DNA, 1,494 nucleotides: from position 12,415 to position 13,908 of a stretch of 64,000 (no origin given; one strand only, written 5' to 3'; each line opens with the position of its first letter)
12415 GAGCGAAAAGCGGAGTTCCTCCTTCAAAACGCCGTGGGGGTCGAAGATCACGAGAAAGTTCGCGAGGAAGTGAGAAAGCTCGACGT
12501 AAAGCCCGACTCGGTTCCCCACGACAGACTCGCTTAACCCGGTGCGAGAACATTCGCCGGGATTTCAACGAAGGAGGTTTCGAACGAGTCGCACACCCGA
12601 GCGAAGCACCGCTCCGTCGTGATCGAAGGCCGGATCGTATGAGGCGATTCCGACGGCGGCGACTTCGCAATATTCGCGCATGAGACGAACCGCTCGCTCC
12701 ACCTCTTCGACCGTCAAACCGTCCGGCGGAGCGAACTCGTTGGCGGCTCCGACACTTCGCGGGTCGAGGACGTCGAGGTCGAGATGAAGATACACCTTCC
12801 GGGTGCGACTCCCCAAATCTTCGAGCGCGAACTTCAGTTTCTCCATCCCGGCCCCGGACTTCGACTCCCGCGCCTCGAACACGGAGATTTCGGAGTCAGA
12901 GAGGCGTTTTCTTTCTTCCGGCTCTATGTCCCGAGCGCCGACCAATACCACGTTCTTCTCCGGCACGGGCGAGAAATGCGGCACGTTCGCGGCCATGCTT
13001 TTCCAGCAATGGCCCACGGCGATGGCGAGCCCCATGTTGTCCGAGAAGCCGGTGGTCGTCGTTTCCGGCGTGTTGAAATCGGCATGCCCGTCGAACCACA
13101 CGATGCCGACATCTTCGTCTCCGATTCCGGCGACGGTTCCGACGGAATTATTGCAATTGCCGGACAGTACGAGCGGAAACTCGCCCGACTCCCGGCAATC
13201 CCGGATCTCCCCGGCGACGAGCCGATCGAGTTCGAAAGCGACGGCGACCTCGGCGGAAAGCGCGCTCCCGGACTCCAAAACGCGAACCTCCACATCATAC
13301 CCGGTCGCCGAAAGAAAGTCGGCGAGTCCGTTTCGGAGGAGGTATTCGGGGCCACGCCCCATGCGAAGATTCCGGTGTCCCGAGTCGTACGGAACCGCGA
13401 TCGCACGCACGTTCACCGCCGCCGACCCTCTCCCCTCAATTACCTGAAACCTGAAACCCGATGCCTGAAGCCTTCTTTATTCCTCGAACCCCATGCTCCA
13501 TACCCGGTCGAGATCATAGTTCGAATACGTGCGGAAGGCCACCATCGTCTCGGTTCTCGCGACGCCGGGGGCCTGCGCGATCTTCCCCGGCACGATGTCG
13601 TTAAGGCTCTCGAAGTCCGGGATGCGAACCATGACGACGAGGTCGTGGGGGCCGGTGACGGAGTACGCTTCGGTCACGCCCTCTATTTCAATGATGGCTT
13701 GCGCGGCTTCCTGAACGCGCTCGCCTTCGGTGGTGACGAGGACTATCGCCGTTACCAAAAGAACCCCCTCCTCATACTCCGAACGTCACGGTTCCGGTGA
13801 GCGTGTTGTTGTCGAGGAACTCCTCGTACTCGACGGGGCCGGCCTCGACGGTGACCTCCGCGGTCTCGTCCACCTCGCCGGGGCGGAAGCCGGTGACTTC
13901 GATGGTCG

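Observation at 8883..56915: Intergenic element family built from 7-nt word arrays whose word changes between copies but is matched between the two arms of each copy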

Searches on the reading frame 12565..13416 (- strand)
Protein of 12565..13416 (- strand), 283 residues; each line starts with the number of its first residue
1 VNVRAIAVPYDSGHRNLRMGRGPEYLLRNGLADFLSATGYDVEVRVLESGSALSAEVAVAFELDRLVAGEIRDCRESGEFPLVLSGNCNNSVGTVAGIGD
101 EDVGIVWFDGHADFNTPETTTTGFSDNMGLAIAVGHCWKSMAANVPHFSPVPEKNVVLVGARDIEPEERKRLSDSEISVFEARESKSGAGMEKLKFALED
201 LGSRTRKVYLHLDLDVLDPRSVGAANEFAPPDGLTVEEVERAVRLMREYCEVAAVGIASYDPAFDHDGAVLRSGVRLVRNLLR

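Call 54: search_protein_families(library=pfam, proteins=[window:12565-13416:-])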
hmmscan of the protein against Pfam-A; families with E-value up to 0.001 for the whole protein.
window:12565-13416:- (283 aa): 1 family
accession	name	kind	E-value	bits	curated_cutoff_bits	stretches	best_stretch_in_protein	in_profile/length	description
PF00491.26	Arginase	-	2e-29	103.4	22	1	5-281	5-277/280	Arginase family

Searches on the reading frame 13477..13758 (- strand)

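Call 54: search_protein_families(library=pfam, proteins=[window:13477-13758:-])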
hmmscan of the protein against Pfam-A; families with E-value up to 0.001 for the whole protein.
window:13477-13758:- (93 aa): 2 families
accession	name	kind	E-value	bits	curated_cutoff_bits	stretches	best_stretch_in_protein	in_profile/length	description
PF01037.27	AsnC_trans_reg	-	7.2e-19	67.9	25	1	6-77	1-73/73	Lrp/AsnC ligand binding domain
PF08734.17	GYD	-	5.7e-06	26.7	31.4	1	10-76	17-83/91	GYD domain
